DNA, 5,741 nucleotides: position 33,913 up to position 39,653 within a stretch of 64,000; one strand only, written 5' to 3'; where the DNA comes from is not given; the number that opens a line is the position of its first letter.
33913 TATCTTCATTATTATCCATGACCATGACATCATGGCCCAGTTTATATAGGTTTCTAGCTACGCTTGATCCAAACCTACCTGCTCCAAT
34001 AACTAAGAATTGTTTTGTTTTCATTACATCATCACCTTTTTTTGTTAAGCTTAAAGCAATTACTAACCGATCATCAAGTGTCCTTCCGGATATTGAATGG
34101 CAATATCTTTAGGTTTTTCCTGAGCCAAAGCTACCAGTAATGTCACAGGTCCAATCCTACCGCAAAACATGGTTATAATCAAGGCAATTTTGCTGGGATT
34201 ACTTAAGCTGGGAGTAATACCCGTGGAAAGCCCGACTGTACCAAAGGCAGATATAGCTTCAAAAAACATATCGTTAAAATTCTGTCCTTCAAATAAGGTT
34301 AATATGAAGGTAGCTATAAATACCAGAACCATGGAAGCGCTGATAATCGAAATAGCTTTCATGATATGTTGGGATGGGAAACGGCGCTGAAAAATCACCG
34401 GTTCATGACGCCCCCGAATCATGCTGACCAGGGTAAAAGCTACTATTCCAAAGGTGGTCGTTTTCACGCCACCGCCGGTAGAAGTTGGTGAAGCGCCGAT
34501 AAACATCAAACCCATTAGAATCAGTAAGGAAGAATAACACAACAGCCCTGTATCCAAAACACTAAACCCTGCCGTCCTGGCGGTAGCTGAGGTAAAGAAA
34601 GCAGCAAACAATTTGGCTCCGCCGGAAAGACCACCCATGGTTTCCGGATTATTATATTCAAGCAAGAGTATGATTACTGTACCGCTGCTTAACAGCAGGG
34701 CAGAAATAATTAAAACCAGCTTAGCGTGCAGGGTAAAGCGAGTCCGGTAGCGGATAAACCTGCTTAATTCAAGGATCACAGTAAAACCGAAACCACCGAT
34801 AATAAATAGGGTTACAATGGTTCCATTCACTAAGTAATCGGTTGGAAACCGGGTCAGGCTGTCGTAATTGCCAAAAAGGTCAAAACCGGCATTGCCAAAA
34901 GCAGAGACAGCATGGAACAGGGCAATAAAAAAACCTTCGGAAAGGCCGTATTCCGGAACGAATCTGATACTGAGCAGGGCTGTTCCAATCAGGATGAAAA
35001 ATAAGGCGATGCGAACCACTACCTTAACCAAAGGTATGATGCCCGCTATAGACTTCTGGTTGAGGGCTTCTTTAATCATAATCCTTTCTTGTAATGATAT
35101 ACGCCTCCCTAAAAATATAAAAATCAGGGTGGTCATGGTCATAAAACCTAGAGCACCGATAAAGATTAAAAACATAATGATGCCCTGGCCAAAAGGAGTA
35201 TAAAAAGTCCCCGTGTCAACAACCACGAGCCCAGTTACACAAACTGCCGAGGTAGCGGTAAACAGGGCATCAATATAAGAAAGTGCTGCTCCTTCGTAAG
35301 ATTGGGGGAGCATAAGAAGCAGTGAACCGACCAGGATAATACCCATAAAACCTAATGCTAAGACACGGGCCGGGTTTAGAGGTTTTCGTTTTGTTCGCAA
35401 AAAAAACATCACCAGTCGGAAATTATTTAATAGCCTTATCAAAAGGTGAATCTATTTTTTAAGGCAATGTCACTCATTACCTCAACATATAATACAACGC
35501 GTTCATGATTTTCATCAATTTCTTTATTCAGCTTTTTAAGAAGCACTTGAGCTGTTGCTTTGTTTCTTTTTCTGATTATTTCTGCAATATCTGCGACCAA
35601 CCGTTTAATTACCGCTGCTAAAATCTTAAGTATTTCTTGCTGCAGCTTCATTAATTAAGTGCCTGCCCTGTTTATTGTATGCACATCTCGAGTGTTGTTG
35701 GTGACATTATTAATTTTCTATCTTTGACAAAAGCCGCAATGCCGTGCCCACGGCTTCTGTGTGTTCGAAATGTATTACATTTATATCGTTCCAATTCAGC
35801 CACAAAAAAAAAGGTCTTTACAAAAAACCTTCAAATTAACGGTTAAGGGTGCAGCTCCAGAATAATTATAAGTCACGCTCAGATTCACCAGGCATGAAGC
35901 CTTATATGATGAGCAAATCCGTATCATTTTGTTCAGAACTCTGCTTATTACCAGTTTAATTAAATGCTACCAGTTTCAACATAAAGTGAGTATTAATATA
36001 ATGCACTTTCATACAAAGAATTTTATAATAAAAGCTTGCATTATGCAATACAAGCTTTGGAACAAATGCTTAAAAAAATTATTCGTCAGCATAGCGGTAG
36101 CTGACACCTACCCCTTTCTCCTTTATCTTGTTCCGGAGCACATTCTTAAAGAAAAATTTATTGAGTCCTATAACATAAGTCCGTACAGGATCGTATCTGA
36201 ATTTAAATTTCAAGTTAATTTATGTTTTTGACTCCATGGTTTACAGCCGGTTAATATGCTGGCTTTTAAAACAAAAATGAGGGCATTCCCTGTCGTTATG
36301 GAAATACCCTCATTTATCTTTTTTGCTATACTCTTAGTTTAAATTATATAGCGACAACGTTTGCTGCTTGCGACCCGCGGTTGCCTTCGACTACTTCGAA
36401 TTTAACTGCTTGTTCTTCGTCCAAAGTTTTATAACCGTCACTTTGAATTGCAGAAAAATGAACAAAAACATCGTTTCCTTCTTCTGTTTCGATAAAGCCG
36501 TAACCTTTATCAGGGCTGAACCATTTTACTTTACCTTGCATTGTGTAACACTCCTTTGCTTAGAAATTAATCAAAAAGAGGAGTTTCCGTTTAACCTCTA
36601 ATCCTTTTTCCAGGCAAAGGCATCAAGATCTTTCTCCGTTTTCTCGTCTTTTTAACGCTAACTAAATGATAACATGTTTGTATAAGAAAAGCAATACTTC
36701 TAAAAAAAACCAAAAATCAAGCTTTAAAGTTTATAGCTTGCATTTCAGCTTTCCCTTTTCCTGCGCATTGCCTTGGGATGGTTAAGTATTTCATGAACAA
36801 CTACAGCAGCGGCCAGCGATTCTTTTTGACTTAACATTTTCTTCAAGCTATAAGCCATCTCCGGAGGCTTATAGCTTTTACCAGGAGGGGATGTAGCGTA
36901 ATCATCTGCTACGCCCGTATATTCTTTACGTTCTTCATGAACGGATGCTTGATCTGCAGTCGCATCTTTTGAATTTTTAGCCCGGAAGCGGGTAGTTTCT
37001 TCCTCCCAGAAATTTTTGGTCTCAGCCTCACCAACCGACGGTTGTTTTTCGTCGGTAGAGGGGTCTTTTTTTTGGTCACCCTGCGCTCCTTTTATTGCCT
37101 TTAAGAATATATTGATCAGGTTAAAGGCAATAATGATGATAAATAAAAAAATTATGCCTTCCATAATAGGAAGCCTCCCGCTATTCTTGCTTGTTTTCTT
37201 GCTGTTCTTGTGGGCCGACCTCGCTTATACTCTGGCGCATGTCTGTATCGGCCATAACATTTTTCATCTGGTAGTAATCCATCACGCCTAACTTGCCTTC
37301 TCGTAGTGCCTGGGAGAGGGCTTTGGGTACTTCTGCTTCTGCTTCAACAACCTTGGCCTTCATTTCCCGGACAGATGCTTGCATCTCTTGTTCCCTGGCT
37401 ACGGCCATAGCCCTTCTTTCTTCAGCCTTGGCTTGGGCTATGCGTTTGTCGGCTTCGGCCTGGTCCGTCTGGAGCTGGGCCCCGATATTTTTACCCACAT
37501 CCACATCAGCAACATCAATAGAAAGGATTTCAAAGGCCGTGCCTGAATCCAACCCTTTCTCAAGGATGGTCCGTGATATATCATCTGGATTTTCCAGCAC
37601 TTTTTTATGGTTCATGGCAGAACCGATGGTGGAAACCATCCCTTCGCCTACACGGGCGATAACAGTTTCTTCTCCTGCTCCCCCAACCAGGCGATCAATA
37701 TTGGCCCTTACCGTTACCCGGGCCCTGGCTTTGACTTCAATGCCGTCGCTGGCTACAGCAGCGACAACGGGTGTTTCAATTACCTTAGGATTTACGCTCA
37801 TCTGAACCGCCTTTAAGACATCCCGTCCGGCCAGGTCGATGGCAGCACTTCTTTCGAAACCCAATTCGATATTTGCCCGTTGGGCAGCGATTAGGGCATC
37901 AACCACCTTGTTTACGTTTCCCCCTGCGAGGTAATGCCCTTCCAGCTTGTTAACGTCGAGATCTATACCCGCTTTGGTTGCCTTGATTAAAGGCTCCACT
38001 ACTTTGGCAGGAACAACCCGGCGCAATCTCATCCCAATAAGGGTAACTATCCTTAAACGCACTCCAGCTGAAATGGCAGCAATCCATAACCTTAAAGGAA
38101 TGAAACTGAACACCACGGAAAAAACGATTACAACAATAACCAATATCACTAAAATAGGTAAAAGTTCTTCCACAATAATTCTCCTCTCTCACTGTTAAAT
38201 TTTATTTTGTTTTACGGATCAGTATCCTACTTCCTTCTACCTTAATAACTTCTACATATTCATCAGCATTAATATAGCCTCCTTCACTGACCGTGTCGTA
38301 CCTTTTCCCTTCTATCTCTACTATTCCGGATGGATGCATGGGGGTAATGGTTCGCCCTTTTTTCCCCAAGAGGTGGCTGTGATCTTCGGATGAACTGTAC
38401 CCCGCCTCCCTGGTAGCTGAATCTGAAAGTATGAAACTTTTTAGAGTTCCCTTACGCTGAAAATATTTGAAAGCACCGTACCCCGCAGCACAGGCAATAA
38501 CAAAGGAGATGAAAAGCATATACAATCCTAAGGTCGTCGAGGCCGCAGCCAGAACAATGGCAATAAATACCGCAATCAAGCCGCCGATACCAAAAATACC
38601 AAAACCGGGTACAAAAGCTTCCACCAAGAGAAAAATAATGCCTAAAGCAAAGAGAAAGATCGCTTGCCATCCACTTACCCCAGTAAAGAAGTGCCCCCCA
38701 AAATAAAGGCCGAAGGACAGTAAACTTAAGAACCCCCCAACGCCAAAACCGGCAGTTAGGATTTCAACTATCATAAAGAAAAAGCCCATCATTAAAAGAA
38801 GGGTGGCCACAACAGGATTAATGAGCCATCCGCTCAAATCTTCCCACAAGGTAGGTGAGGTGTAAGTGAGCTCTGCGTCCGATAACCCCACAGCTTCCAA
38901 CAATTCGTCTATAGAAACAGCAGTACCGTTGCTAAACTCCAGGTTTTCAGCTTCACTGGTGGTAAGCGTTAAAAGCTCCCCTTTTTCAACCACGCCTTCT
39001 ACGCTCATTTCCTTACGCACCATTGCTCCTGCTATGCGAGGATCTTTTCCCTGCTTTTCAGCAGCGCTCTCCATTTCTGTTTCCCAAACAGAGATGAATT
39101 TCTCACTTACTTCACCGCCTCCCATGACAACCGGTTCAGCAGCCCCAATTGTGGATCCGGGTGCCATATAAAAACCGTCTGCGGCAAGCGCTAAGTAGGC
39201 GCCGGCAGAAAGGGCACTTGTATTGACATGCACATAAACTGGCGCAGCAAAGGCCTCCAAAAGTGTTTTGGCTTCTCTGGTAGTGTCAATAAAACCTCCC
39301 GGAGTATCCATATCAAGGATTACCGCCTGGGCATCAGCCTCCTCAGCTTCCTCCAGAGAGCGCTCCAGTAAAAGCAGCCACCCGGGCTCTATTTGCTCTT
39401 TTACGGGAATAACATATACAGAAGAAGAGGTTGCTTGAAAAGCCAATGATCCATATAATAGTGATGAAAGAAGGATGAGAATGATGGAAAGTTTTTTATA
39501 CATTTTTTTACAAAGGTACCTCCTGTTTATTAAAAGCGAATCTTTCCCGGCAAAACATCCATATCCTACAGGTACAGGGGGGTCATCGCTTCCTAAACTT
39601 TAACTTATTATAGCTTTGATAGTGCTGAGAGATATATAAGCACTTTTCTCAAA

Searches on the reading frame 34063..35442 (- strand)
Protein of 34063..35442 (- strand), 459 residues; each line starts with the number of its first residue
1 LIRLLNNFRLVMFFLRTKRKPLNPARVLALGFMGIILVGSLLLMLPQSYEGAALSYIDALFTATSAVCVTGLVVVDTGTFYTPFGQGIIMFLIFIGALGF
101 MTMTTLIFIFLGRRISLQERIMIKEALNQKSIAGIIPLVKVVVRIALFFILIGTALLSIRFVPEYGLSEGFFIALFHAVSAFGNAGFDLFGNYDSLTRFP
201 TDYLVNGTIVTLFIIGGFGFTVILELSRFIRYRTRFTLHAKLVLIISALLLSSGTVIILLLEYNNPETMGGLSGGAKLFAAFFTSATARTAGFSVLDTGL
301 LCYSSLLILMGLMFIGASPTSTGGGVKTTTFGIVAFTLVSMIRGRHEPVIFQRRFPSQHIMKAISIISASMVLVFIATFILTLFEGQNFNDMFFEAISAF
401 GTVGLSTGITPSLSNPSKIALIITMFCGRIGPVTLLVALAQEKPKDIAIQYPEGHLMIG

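Call 6: search_protein_families(library=pfam, proteins=[window:34063-35442:-], max_evalue=0.001)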
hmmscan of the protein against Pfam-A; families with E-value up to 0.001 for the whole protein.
window:34063-35442:- (459 aa): 1 family
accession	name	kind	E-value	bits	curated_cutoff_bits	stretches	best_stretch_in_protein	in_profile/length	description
PF02386.22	TrkH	-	1.3e-56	192.6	27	1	44-447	51-498/502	Cation transport protein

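Call 51: search_protein_families(library=ncbifam, proteins=[window:34063-35442:-], max_evalue=0.00001)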
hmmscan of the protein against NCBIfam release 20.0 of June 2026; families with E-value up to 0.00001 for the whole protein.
window:34063-35442:- (459 aa): 2 families
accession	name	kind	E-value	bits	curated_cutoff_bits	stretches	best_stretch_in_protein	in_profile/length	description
TIGR00933.1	2a38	subfamily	3.3e-106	355.7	331.15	1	42-429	1-391/391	TrkH family potassium uptake protein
TIGR00934.2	2a38euk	subfamily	2e-18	66.2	441.9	1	243-430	619-820/834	TRK family potassium/sodium uptake transporter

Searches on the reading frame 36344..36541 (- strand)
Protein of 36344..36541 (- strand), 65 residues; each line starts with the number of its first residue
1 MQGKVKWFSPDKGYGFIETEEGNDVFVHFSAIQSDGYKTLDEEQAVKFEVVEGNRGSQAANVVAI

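Call 51: search_protein_families(library=ncbifam, proteins=[window:36344-36541:-], max_evalue=0.00001)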
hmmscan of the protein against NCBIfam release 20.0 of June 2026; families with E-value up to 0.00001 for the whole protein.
window:36344-36541:- (65 aa): 11 families
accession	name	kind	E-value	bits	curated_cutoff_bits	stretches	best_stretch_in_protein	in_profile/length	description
NF049933.1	TransAntitermCspE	equivalog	3.4e-29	100.8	120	1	2-65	5-69/69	transcription antiterminator/RNA stability regulator CspE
NF007062.0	PRK09507.1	subfamily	3.7e-26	90.9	133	1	2-65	5-69/69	transcription antiterminator/RNA stability regulator CspE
NF007679.0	PRK10354.1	subfamily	6.5e-25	87.2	130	1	1-65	5-70/70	RNA chaperone/antiterminator CspA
TIGR02381.1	cspD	equivalog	7.7e-24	83.4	115.4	1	2-65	3-67/68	cold shock domain-containing protein CspD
NF007378.0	PRK09890.1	equivalog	8.3e-24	83.6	144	1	1-64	5-69/70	cold shock protein CspG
NF008190.0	PRK10943.1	subfamily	1.2e-23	82.9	137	1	2-65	5-69/69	cold shock-like protein CspC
NF011574.0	PRK14998.1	equivalog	2.5e-19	69.3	147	1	2-65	3-67/73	cold shock-like protein CspD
NF007405.0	PRK09937.1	equivalog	9e-19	67.5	152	1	2-64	3-66/74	cold shock-like protein CspD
NF038236.1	retron_eff_Se72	equivalog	3e-13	49.5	82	1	3-63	1-60/62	retron Se72 family effector protein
NF012007.0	PRK15463.1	subfamily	2.6e-07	30.4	111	1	1-62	5-67/70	cold shock-like protein CspF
NF012008.0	PRK15464.1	equivalog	4.6e-06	26.7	141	1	1-62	5-67/70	cold shock-like protein CspH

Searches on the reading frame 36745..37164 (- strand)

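Call 7: search_protein_families(library=pfam, proteins=[window:36745-37164:-], max_evalue=0.001)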
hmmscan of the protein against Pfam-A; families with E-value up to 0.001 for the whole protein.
window:36745-37164:- (139 aa): 1 family
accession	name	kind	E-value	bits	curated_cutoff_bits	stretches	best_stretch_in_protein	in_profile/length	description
PF16118.10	DUF4834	-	0.00085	20.6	27.8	0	4-89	6-92/99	Domain of unknown function (DUF4834)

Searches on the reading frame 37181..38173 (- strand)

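Call 7: search_protein_families(library=pfam, proteins=[window:37181-38173:-], max_evalue=0.001)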
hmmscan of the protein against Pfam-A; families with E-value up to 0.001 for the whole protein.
window:37181-38173:- (330 aa): 2 families
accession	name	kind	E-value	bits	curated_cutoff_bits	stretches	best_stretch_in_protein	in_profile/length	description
PF12127.13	FloA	-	4.1e-162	539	34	1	8-318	2-312/314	Flotillin-like protein FloA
PF02403.27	Seryl_tRNA_N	-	2.4e-05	24.9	28.2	1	188-287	3-102/108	Seryl-tRNA synthetase N-terminal domain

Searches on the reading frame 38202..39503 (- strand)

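Call 7: search_protein_families(library=pfam, proteins=[window:38202-39503:-], max_evalue=0.001)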
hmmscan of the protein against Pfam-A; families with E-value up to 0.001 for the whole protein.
window:38202-39503:- (433 aa): 4 families
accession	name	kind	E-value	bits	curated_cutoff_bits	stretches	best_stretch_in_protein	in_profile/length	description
PF25145.1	NfeD1b_N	-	7.4e-58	195.7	40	1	29-214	2-188/189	NfeD1b, N-terminal domain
PF24961.1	NfeD_membrane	-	1.7e-22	80.2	26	1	231-344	1-117/119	NfeD integral membrane domain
PF01957.25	NfeD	-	8.7e-13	48.7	29.1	1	378-431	4-57/57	NfeD-like C-terminal, partner-binding domain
PF01972.22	SDH_protease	-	6.8e-05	22.5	31.3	1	61-127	94-160/286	ClpP-like SDH-type serine proteinase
